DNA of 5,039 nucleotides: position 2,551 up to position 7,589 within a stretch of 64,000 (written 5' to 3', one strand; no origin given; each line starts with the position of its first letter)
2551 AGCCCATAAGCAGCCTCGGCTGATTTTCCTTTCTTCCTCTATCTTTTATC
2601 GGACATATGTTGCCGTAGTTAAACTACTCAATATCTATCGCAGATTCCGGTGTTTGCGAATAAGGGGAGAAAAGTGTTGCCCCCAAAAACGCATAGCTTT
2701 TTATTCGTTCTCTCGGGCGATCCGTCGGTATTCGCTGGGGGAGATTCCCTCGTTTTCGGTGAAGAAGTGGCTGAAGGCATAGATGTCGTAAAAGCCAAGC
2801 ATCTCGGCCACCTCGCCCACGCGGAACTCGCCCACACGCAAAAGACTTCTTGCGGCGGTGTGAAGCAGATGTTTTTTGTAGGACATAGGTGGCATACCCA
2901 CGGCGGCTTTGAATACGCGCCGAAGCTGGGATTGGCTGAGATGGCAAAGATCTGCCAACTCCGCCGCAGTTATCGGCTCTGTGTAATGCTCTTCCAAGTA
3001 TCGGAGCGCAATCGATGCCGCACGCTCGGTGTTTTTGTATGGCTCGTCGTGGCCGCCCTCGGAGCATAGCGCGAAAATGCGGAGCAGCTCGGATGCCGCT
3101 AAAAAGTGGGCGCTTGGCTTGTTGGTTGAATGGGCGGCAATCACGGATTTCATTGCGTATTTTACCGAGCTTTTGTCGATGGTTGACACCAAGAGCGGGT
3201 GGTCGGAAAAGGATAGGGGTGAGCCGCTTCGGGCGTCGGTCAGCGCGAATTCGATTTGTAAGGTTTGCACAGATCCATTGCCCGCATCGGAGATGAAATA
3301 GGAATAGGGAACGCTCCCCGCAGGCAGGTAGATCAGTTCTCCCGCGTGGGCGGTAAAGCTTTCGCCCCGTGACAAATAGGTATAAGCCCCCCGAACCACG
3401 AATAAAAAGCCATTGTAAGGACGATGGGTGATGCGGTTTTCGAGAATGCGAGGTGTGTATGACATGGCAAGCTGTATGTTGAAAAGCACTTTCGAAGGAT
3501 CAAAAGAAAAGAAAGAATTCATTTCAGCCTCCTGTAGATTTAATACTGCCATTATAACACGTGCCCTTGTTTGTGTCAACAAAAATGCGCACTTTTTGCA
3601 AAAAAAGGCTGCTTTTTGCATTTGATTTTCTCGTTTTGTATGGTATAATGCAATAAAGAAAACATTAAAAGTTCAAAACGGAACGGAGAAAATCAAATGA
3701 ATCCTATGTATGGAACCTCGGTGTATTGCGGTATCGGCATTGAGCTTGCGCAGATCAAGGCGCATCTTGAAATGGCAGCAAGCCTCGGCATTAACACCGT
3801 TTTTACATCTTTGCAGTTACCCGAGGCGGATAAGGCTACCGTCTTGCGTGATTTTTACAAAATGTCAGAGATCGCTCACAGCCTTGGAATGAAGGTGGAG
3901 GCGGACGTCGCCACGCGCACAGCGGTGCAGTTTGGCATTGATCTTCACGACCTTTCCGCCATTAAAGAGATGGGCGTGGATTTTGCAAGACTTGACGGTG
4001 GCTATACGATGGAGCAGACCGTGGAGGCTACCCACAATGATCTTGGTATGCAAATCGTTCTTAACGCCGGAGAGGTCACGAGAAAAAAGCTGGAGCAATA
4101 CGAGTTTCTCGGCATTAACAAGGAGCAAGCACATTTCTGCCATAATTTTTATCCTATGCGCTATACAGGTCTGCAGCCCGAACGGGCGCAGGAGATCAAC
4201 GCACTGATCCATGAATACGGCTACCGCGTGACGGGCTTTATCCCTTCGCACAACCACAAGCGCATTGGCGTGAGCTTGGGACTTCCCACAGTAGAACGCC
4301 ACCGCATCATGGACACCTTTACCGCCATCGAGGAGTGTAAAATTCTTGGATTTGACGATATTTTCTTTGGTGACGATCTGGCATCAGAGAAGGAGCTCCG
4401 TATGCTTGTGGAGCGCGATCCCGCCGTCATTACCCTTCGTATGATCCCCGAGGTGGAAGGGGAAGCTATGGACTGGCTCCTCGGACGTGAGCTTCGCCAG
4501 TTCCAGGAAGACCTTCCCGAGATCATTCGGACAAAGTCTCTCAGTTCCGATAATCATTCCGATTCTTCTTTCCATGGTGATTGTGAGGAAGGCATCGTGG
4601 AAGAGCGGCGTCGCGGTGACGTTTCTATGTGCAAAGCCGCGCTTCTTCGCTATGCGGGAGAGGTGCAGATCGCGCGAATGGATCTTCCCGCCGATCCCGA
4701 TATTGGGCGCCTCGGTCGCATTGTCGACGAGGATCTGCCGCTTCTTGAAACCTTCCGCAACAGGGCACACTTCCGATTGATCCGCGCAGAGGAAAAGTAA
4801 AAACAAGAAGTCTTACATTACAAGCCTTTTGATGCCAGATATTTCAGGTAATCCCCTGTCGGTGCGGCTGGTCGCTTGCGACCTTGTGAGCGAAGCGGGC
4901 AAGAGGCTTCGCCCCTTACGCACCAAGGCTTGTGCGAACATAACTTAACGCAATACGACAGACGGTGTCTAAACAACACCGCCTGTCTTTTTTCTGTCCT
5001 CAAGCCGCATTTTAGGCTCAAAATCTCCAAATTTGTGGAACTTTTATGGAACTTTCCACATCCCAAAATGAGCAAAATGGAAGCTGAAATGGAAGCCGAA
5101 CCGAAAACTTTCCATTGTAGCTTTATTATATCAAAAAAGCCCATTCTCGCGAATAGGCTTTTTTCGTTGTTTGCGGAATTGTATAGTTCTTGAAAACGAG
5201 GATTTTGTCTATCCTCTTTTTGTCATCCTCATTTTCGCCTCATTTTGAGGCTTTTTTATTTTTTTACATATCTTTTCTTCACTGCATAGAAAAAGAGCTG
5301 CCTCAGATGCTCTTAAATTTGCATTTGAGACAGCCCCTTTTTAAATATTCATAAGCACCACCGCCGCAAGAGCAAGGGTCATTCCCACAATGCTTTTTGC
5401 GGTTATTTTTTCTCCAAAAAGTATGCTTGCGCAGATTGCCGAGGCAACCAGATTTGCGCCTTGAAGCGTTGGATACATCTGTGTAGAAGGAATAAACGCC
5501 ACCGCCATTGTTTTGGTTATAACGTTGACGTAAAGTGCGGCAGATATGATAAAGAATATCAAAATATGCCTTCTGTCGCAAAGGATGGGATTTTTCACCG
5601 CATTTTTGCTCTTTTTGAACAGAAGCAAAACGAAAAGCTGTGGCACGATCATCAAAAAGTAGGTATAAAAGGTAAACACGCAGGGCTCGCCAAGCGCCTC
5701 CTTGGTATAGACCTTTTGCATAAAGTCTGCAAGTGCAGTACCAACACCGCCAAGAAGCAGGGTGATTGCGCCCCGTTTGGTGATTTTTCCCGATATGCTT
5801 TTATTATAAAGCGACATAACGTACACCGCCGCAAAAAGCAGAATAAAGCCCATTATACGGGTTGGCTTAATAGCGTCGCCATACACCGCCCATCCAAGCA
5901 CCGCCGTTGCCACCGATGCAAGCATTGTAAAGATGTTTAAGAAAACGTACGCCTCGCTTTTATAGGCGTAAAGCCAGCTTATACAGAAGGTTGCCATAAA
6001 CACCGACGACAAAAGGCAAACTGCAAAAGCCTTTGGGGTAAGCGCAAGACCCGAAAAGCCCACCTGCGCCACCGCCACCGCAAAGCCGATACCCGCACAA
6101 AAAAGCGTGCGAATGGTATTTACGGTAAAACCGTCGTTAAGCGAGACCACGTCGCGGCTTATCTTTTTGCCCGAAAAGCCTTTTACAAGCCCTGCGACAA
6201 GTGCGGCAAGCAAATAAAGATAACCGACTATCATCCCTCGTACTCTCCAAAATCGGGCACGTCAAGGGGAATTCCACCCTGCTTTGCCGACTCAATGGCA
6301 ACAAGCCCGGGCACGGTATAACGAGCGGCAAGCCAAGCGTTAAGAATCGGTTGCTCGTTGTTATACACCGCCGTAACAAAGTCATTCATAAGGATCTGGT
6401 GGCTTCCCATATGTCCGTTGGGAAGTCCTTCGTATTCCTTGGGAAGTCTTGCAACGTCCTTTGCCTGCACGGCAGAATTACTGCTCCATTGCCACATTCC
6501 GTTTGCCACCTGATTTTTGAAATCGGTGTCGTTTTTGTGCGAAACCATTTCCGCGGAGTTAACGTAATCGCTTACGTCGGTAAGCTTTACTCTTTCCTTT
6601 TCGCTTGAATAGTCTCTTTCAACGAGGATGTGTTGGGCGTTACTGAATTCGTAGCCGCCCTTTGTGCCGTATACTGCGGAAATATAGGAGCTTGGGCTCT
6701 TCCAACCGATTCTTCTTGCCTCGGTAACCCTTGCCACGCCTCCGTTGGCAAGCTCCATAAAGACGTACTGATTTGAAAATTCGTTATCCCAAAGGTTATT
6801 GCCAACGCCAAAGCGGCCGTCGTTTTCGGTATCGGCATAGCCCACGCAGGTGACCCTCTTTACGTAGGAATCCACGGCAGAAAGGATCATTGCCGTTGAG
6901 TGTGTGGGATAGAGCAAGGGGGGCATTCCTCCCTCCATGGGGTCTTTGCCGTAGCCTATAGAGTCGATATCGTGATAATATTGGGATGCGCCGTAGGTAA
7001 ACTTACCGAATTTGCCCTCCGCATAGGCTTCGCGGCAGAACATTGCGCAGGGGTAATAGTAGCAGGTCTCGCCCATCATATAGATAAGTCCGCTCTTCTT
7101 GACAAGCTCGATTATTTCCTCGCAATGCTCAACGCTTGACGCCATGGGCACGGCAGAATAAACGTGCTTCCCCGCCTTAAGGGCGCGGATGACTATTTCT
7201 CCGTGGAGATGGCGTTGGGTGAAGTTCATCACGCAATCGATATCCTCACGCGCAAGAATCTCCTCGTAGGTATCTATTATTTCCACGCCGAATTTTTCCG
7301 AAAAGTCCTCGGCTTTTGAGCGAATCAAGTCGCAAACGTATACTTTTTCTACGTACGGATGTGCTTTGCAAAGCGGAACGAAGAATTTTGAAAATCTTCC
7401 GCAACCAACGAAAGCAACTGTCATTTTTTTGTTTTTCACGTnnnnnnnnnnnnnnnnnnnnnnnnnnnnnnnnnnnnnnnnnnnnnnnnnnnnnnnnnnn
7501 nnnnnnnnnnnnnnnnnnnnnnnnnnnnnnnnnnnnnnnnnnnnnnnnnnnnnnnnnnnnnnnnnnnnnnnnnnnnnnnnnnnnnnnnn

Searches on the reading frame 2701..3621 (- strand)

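Call 11: search_protein_families(library=pfam, proteins=[window:2701-3621:-])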
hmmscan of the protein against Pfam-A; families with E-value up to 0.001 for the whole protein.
window:2701-3621:- (306 aa): 2 families
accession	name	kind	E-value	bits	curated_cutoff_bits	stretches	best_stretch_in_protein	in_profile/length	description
PF12833.13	HTH_18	-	4.9e-17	62.4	33.6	1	222-300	1-79/80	Helix-turn-helix domain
PF00165.29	HTH_AraC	-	2.2e-15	56.8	26.6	2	209-248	1-40/42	Bacterial regulatory helix-turn-helix proteins, AraC family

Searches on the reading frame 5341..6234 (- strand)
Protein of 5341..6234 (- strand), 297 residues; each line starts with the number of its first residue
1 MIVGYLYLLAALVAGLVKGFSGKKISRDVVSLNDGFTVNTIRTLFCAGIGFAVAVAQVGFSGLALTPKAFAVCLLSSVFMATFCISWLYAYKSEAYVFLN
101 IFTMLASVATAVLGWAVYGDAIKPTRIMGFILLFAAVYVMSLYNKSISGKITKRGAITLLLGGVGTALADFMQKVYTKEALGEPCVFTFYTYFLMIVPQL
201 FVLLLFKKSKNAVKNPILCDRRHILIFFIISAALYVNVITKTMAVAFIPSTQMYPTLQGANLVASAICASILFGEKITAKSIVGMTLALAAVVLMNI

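Call 11: search_protein_families(library=pfam, proteins=[window:5341-6234:-])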
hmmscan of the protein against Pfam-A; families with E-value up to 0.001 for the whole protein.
window:5341-6234:- (297 aa): 1 family
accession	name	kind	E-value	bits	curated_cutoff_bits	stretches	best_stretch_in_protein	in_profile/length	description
PF00892.27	EamA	-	1.3e-13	51.8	28.2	2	154-296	2-134/135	EamA-like transporter family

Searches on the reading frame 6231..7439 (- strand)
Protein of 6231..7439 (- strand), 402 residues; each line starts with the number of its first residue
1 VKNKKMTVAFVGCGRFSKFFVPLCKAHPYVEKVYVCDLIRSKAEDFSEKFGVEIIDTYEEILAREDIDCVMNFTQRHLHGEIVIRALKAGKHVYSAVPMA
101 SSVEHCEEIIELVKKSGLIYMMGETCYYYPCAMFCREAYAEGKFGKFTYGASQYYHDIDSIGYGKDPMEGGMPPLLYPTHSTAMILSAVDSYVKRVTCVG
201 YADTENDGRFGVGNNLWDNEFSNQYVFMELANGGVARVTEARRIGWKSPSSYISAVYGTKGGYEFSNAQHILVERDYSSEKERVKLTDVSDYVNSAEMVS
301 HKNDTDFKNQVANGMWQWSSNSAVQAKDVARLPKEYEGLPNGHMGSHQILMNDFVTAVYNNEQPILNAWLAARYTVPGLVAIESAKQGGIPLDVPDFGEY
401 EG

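Call 11: search_protein_families(library=pfam, proteins=[window:6231-7439:-])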
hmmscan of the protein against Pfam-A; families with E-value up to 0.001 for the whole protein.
window:6231-7439:- (402 aa): 2 families
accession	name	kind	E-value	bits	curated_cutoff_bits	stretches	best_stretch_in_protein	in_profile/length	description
PF01408.29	GFO_IDH_MocA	-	1.7e-21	77.6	24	1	7-123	2-119/120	Oxidoreductase family, NAD-binding Rossmann fold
PF03435.24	Sacchrp_dh_NADP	-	0.00065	20.5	25.1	0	8-95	1-97/129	Saccharopine dehydrogenase NADP binding domain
